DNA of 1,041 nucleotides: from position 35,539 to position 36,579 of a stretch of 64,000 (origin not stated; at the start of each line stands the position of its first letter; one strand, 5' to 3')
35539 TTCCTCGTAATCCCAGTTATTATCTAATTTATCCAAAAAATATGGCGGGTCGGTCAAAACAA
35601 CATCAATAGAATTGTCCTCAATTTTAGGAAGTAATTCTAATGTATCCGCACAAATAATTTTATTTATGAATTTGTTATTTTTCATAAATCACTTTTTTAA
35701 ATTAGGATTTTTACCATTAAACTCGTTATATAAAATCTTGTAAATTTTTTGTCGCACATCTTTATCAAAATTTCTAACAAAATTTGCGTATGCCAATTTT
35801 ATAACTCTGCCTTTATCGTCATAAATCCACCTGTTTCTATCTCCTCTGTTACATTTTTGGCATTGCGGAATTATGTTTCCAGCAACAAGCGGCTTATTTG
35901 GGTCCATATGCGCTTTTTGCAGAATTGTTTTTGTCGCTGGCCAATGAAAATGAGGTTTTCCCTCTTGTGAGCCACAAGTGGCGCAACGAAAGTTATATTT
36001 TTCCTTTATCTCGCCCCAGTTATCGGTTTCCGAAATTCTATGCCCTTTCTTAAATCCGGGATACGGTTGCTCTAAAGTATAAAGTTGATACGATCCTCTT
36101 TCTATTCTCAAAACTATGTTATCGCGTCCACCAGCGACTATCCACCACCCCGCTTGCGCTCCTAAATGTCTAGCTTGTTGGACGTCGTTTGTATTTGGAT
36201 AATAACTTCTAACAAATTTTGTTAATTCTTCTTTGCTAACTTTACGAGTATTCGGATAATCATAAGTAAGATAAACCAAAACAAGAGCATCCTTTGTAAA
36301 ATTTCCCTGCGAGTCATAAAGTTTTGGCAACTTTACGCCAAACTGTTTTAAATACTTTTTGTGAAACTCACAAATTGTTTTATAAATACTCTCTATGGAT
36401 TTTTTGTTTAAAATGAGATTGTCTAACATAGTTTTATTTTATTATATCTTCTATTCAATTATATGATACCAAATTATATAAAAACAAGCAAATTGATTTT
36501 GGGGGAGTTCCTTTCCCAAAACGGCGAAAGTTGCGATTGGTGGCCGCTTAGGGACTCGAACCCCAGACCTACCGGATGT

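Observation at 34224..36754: Compact type II restriction-modification island (DPPY methyltransferase + Cys4-HNH nuclease) inserted next to a tandem tRNA-Val pair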

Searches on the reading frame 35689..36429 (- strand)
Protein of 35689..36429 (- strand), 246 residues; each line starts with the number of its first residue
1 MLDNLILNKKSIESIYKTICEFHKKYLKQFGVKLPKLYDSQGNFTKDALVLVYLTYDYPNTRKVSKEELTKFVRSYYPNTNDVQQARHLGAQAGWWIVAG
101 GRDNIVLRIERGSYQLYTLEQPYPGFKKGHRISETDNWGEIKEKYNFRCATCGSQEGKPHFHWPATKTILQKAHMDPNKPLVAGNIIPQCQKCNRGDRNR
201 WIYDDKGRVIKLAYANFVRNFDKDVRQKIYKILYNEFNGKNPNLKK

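Call 4: search_protein_families(library=pfam, proteins=[window:35689-36429:-], max_evalue=1)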
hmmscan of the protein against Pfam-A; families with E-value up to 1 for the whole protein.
window:35689-36429:- (246 aa): 1 family
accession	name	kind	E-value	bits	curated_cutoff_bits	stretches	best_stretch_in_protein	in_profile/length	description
PF05042.19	Caleosin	-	0.05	14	27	0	36-76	82-122/170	Caleosin related protein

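Call 5: search_protein_families(library=ncbifam, proteins=[window:35689-36429:-], max_evalue=1)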
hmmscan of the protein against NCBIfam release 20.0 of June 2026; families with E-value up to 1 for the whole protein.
window:35689-36429:- (246 aa): 0 families

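Call 6: search_protein_families(library=padloc, proteins=[window:35689-36429:-], max_evalue=1)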
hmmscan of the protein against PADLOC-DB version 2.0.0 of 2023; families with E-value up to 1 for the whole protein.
window:35689-36429:- (246 aa): 2 families
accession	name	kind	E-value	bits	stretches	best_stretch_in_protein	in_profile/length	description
PDLC04266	PDC-M01B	-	0.0022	15.6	1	181-217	122-158/281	-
PDLC04262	PDC-M01B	-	0.025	12.3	1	185-210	111-136/259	-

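Call 7: search_solved_structures(query=window:35689-36429:-, max_evalue=10, show_alignments=3)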
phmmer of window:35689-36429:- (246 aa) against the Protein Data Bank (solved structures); distinct sequences matched with E-value up to 10: 0.

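Call 8: find_homologous_proteins(query=window:35689-36429:-, max_evalue=0.001)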
Query window:35689-36429:- (246 aa): 955 proteins with E <= 0.001 among 1125 candidates; the best 120 are listed.
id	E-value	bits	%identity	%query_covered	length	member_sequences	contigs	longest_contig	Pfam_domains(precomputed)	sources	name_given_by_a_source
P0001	9.0e-160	548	94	100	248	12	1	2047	-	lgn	-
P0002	6.1e-157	539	92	100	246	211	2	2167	-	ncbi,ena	-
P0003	7.1e-153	525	89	100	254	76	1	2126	-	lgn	-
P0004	1.6e-151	521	91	100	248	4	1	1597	-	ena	-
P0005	2.5e-151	520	90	100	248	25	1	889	-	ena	-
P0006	6.2e-151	519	90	100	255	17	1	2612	-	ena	-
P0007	6.3e-149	512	88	99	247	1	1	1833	-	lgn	-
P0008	2.5e-148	510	87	100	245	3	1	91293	-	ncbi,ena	-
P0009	1.8e-147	508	88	98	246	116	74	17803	-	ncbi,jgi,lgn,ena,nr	ncbi:hypothetical protein GW901_00160 [Candidatus Parcubacteria bacterium]|nr:hypothetical protein [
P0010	3.7e-147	507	87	100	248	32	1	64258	-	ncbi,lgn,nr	ncbi:MAG: hypothetical protein PHU42_01630 [Patescibacteria group bacterium]|nr:hypothetical protein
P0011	7.4e-146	502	86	98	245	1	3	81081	-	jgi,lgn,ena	-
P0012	3.3e-145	500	87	98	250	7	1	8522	-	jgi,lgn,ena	-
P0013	6.4e-145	499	86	98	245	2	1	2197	-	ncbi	-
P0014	3.3e-144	497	85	99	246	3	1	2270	-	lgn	-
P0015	5.9e-144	496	86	100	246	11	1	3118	-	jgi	jgi:hypothetical protein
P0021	1.8e-141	488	84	98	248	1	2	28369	-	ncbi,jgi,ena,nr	ncbi:MAG: hypothetical protein CVT88_04565 [Candidatus Altiarchaeales archaeon HGW-Altiarchaeales-1]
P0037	4.6e-138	477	81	100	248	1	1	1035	-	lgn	-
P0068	4.1e-129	447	78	96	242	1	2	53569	-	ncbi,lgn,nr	ncbi:MAG: hypothetical protein NTW79_02885 [Candidatus Berkelbacteria bacterium]|nr:hypothetical pro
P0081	5.8e-123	427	77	100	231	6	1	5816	-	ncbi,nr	ncbi:MAG: hypothetical protein QME05_05565 [Candidatus Margulisbacteria bacterium]|nr:hypothetical p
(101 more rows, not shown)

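Call 10: find_encoding_contigs(protein=P0008, flank=6000, max_places=3)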
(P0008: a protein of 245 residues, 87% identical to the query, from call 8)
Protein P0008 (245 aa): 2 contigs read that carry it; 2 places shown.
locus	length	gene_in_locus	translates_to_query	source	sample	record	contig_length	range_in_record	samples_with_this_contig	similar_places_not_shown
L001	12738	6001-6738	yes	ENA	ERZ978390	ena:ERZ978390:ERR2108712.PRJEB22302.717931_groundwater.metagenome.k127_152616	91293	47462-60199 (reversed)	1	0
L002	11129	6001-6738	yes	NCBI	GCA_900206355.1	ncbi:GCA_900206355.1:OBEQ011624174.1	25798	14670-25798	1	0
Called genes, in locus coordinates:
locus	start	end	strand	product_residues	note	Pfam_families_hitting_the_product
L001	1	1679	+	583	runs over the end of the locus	PF01565:FAD_binding_4, PF02913:FAD-oxidase_C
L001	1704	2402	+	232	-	PF01386:Ribosomal_L25p, PF14693:Ribosomal_TL5_C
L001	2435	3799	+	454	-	PF13406:SLT_2 (weak)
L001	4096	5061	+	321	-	PF03462:PCRF, PF00472:RF-1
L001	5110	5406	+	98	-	-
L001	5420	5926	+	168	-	-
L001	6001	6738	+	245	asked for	-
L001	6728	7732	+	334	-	PF08241:Methyltransf_11 (faint), PF01555:N6_N4_Mtase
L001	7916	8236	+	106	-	PF00076:RRM_1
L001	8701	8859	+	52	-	-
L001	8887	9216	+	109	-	-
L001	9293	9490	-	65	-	PF01471:PG_binding_1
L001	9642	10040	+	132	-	PF09527:ATPase_gene1 (weak)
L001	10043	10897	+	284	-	PF00119:ATP-synt_A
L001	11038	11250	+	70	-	PF00137:ATP-synt_C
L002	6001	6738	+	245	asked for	-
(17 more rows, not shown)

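Call 11: find_encoding_contigs(protein=P0021, flank=6000, max_places=3)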
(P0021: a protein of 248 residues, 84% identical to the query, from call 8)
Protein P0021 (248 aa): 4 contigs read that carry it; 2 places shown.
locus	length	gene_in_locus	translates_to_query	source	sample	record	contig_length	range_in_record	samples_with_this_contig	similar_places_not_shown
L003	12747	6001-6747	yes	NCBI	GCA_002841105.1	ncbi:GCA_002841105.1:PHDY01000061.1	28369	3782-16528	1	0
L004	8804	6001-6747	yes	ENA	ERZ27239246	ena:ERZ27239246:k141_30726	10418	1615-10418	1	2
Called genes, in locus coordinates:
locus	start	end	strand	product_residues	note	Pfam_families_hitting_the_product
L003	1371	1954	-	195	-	PF01025:GrpE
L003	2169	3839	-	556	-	-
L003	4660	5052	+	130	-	-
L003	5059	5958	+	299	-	-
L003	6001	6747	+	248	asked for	-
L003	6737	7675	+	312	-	PF01170:UPF0020 (faint), PF02086:MethyltransfD12 (faint), PF01555:N6_N4_Mtase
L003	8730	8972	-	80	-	-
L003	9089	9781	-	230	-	PF13353:Fer4_12 (weak), PF04055:Radical_SAM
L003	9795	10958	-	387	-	-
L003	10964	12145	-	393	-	-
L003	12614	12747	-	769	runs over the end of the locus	PF02463:SMC_N, PF13476:AAA_23 (weak)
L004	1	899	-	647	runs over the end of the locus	PF00012:HSP70, PF06723:MreB_Mbl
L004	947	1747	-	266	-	PF01025:GrpE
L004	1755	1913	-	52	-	-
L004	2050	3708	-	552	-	-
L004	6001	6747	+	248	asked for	-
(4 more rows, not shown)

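Call 13: find_encoding_contigs(protein=window:35689-36429:-, flank=10000, max_places=4)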
Protein window:35689-36429:- (246 aa): 17 contigs read that carry it; 4 places shown.
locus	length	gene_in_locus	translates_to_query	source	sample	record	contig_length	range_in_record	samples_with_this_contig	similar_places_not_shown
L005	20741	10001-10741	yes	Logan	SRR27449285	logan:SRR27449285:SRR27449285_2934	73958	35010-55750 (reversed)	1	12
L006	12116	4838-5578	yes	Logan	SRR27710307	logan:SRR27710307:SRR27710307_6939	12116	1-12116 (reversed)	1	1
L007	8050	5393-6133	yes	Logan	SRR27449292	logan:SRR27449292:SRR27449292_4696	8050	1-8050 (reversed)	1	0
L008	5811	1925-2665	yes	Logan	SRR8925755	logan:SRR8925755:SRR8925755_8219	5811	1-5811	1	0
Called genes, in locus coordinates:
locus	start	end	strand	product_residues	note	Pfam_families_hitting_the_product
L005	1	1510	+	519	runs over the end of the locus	PF13231:PMT_2 (weak)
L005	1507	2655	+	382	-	PF13439:Glyco_transf_4, PF00534:Glycos_transf_1, PF13692:Glyco_trans_1_4, PF20706:GT4-conflict (faint)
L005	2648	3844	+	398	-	PF00534:Glycos_transf_1, PF13692:Glyco_trans_1_4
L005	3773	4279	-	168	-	PF02075:RuvC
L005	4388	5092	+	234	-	PF06541:ABC_trans_CmpB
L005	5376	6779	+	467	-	PF00224:PK, PF02887:PK_C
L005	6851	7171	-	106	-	-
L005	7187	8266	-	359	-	PF13177:DNA_pol3_delta2, PF00004:AAA, PF07728:AAA_5 (faint), PF22608:DNAX_ATPase_lid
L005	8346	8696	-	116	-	PF00453:Ribosomal_L20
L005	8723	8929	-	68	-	PF01632:Ribosomal_L35p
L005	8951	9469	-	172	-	PF05198:IF3_N, PF00707:IF3_C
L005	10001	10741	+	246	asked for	-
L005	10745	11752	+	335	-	PF08241:Methyltransf_11 (faint), PF13847:Methyltransf_31 (faint), PF01555:N6_N4_Mtase, PF02086:MethyltransfD12 (weak)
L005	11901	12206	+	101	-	-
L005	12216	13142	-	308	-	PF01715:IPPT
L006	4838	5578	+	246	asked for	-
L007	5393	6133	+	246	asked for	-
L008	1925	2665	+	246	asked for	-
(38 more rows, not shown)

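Call 14: find_encoding_contigs(protein=P0081, flank=6000, max_places=2)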
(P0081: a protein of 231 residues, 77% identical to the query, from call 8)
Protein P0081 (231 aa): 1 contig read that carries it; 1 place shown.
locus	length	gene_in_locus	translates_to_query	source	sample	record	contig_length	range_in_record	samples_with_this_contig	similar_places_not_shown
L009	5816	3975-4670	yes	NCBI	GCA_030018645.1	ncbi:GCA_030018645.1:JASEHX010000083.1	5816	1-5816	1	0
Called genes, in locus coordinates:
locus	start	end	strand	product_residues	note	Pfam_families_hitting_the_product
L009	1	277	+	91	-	PF08544:GHMP_kinases_C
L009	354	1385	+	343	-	PF18306:LDcluster4, PF03641:Lysine_decarbox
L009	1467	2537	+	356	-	PF00044:Gp_dh_N, PF02800:Gp_dh_C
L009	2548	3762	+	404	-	PF00162:PGK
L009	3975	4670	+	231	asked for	-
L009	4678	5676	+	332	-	PF01170:UPF0020 (faint), PF08241:Methyltransf_11 (faint), PF13649:Methyltransf_25 (faint), PF13847:Methyltransf_31 (faint), PF01555:N6_N4_Mtase, PF02086:MethyltransfD12 (weak)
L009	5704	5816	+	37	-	PF00180:Iso_dh (weak)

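Call 15: find_encoding_contigs(protein=P0068, flank=6000, max_places=2)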
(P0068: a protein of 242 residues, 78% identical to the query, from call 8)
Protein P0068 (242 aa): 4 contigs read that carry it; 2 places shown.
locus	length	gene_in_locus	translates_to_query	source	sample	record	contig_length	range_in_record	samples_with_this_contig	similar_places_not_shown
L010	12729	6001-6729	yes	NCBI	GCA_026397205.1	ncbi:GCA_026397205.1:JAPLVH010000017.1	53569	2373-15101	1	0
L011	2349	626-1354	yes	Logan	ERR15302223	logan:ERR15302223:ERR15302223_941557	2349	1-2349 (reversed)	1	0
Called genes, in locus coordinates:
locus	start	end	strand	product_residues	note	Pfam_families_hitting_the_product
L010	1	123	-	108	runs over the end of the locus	PF01909:NTP_transf_2, PF18765:Polbeta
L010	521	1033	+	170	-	PF04229:GrpB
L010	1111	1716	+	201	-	PF20803:PaaX_M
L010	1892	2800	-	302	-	-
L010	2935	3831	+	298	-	-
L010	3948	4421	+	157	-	-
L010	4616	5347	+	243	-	PF20772:TACO1_YebC_N, PF01709:Transcrip_reg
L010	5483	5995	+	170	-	PF02075:RuvC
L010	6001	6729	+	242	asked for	-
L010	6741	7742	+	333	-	PF01170:UPF0020 (faint), PF02086:MethyltransfD12 (faint), PF08241:Methyltransf_11 (faint), PF01555:N6_N4_Mtase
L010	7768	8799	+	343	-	PF01087:GalP_UDP_transf, PF16285:DUF4931_N (faint), PF16268:DUF4921 (weak), PF01230:HIT (faint), PF02744:GalP_UDP_tr_C (weak)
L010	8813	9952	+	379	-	PF13439:Glyco_transf_4, PF20706:GT4-conflict, PF00534:Glycos_transf_1, PF13692:Glyco_trans_1_4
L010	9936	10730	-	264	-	PF00535:Glycos_transf_2, PF10111:Glyco_tranf_2_2, PF13641:Glyco_tranf_2_3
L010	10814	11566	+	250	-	PF00535:Glycos_transf_2, PF10111:Glyco_tranf_2_2, PF13641:Glyco_tranf_2_3 (weak)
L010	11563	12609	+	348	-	PF13439:Glyco_transf_4, PF00534:Glycos_transf_1, PF13692:Glyco_trans_1_4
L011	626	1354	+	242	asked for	-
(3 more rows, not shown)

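Call 20: search_protein_representatives(protein=window:35689-36429:-)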
Query: 246 residues. Proteins with E-value up to 0.001 (for the whole library): 427; up to 1e-10: 304; up to 1e-30: 57. The best 150 are listed.
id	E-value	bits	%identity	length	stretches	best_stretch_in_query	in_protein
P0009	5.6e-148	507.6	87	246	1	1-243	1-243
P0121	8.0e-81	287.5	56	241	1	7-242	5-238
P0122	1.5e-70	253.9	48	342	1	11-242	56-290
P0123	1.0e-68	247.8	51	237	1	7-238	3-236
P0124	2.1e-63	230.4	45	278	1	9-242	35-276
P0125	2.9e-63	230.0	49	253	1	2-238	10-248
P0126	3.9e-62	226.3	50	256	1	6-238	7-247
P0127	1.4e-59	217.9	53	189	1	7-183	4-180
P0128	4.1e-59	216.4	46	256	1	5-223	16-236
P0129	4.5e-57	209.7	58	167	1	90-243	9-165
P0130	7.8e-57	208.9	56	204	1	7-175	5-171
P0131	1.5e-55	204.7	48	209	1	8-210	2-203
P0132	3.5e-54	200.2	46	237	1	7-242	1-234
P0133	7.6e-52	192.6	45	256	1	7-237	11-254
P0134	2.7e-51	190.7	45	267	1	9-216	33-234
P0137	1.8e-48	181.5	39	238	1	10-238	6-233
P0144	1.1e-41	159.3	39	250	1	15-240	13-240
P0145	2.6e-40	154.8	40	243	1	11-238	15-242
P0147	2.9e-40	154.6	38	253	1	8-239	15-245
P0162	9.1e-37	143.2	42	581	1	8-241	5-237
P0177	1.8e-30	122.5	36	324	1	13-236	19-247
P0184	1.6e-29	119.4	32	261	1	6-239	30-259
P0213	3.2e-25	105.3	32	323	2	11-232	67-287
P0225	5.8e-24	101.2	31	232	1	17-237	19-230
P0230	1.7e-23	99.7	36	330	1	13-210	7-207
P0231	1.9e-23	99.5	37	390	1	28-212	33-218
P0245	4.2e-22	95.1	33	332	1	9-211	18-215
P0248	5.6e-22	94.7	34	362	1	41-212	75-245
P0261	5.0e-21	91.6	30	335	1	6-212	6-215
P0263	5.2e-21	91.5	35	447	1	22-211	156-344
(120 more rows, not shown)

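Call 22: search_solved_structures(query=A2, max_evalue=10, show_alignments=3)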
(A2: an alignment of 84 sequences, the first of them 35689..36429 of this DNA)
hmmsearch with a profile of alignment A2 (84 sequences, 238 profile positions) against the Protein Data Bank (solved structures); distinct sequences matched with E-value up to 10: 10.
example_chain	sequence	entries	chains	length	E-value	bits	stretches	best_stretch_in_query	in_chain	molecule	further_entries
2wl8_A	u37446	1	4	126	0.0013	21.5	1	112-162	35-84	PEROXISOMAL BIOGENESIS FACTOR 19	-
5lnf_A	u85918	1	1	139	0.0017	21.1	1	112-162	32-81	Peroxisomal biogenesis factor 19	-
7sq4_A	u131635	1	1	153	0.025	17.3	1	75-137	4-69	Designed trefoil knot protein, variant 2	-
9k31_A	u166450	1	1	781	0.097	15.4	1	133-194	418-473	YnpsCas9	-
7sq3_A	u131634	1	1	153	0.2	14.3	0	77-136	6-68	Designed trefoil knot protein, variant 1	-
5b3d_A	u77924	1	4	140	0.38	13.4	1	8-101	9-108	Flagella synthesis protein FlgN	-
1zxj_A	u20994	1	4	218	0.58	12.8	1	4-81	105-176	Hypothetical protein MG377 homolog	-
3mmk_A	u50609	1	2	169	0.85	12.3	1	185-200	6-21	Fusion of LIM/homeobox protein Lhx4, linker, Insulin gene enhancer protein ISL-2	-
6cme_A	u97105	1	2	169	0.85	12.3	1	185-200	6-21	LIM/homeobox protein Lhx4,Insulin gene enhancer protein ISL-2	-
4h9d_A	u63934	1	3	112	4.5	9.9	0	178-196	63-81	HNH endonuclease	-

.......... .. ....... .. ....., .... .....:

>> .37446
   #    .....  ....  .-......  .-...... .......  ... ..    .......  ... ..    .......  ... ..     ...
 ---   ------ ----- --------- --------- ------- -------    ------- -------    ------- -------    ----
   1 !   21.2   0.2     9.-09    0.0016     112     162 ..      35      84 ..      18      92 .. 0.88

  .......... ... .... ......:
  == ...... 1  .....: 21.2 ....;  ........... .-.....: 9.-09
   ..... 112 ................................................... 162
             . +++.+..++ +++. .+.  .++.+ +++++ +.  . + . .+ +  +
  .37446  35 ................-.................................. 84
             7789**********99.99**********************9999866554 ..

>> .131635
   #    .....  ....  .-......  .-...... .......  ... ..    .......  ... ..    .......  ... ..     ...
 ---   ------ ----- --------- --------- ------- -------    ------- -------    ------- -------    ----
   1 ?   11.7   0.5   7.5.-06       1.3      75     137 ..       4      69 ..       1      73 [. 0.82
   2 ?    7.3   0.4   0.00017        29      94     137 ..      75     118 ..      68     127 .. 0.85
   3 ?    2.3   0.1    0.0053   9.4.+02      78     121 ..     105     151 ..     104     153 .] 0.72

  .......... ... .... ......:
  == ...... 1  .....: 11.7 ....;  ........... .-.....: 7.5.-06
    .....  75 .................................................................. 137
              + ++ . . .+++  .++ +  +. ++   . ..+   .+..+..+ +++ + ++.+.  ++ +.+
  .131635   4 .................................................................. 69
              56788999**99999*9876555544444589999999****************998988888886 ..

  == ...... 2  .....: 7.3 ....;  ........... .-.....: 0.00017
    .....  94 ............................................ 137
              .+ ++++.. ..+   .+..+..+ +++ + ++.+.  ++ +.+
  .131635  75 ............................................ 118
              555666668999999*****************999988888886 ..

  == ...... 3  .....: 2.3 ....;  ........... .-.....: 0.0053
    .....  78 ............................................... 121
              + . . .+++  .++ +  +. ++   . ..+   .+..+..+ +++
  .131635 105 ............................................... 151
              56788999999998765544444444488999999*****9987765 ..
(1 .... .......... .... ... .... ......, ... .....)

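Call 23: search_protein_families(library=pfam, alignment_id=A2, max_evalue=0.01)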
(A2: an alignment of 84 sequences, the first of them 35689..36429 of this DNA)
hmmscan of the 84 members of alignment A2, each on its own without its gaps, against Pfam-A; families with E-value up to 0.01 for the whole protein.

A. member 1, window:35689-36429:- (246 aa): 0 families

B. families by the number of members that match (of 84 scanned): 7 families
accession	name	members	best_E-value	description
PF01844.29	HNH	8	0.0019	HNH endonuclease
PF05766.18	NinG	2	0.0028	Bacteriophage Lambda NinG protein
PF16278.11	zf-C2HE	1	0.00072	C2HE / C2H2 / C2HC zinc-binding finger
PF02754.22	CCG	1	0.0014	Cysteine-rich domain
PF16629.10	Arm_APC_u3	1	0.0043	Armadillo-associated region on APC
PF11781.13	Zn_ribbon_RRN7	1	0.0074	Zinc-finger of RNA-polymerase I-specific TFIIB, Rrn7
PF02892.21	zf-BED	1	0.0078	BED zinc finger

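Call 24: predict_structure(alignment_id=A1)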
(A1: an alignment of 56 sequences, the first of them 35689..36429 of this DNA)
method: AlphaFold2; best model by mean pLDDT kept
length: 246 residues; sequences in the alignment: 56
mean_pLDDT: 81.4   pTM: 0.52
mean pLDDT of the five models: 81.4, 71.3, 70.5, 70.0, 64.4
residues with pLDDT >= 90: 75; 70-90: 132; 50-70: 24; < 50: 15
segments of 3 or more residues with pLDDT < 50: 1-3, 125-134
pLDDT, mean of each block of 10 residues (from residue 1): 66 95 89 92 93 91 89 88 68 74 60 84 51 57 89 90 86 83 83 78 85 86 93 91 69
secondary structure, 60 per line:
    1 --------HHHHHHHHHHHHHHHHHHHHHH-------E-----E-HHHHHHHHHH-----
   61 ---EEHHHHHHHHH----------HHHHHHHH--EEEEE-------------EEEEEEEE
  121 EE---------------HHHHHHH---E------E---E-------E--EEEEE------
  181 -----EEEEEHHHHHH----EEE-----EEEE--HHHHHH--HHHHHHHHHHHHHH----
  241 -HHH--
elements in order: H9-30 H46-55 H66-74 H85-92 E95-99 E113-122 H138-144 E170-174 E186-190 H191-196 E201-203 E209-212 H215-220 H223-236

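Call 41: find_encoding_contigs(protein=P0137, flank=4000, max_places=2)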
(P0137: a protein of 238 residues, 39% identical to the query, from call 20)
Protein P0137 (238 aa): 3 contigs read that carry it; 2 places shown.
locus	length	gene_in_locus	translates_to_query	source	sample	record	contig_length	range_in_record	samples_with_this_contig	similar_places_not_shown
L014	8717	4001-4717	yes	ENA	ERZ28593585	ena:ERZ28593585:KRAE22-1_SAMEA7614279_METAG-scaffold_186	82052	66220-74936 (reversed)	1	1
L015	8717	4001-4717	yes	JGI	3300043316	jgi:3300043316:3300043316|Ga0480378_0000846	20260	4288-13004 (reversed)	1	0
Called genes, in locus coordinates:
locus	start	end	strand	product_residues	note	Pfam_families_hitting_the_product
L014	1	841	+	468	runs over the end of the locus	PF00929:RNase_T, PF26016:ExoI_C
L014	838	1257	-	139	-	PF02397:Bac_transf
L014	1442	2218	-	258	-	PF03808:Glyco_tran_WecG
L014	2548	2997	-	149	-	PF02643:DUF192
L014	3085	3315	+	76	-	-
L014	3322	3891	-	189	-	-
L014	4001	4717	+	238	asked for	-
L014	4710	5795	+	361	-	PF00145:DNA_methylase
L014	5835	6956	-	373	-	PF00079:Serpin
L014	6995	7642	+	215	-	PF00160:Pro_isomerase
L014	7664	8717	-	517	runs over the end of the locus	-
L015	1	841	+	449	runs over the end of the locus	PF26016:ExoI_C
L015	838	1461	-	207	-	PF02397:Bac_transf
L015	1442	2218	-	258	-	PF03808:Glyco_tran_WecG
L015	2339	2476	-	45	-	-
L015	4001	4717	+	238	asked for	-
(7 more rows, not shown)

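Call 43: search_protein_families(library=pfam, proteins=[P0162, P0263, P0231, P0248, P0230, P0122, P0177, P0213, P0245, P0261], max_evalue=0.001)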
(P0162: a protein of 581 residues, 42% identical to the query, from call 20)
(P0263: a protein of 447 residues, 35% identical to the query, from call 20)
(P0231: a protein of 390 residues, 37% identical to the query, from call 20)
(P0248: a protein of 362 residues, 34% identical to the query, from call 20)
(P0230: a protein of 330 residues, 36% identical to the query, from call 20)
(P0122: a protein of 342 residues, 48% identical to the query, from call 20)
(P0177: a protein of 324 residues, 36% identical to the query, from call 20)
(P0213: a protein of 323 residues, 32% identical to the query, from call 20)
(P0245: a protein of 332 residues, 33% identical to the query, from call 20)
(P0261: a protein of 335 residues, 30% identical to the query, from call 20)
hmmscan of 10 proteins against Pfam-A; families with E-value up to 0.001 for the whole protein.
P0162 (581 aa): 1 family
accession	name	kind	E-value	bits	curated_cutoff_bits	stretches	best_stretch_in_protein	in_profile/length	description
PF00145.23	DNA_methylase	-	3.3e-74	250.7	22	1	238-575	1-323/324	C-5 cytosine-specific DNA methylase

P0263 (447 aa): 0 families

P0231 (390 aa): 0 families

P0248 (362 aa): 1 family
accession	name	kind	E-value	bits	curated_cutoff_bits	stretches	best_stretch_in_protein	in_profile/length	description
PF09184.16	PPP4R2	-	0.00039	20.5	27.4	1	216-307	172-271/282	PPP4R2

P0230 (330 aa): 0 families

P0122 (342 aa): 0 families

P0177 (324 aa): 0 families

P0213 (323 aa): 0 families

P0245 (332 aa): 0 families

P0261 (335 aa): 0 families
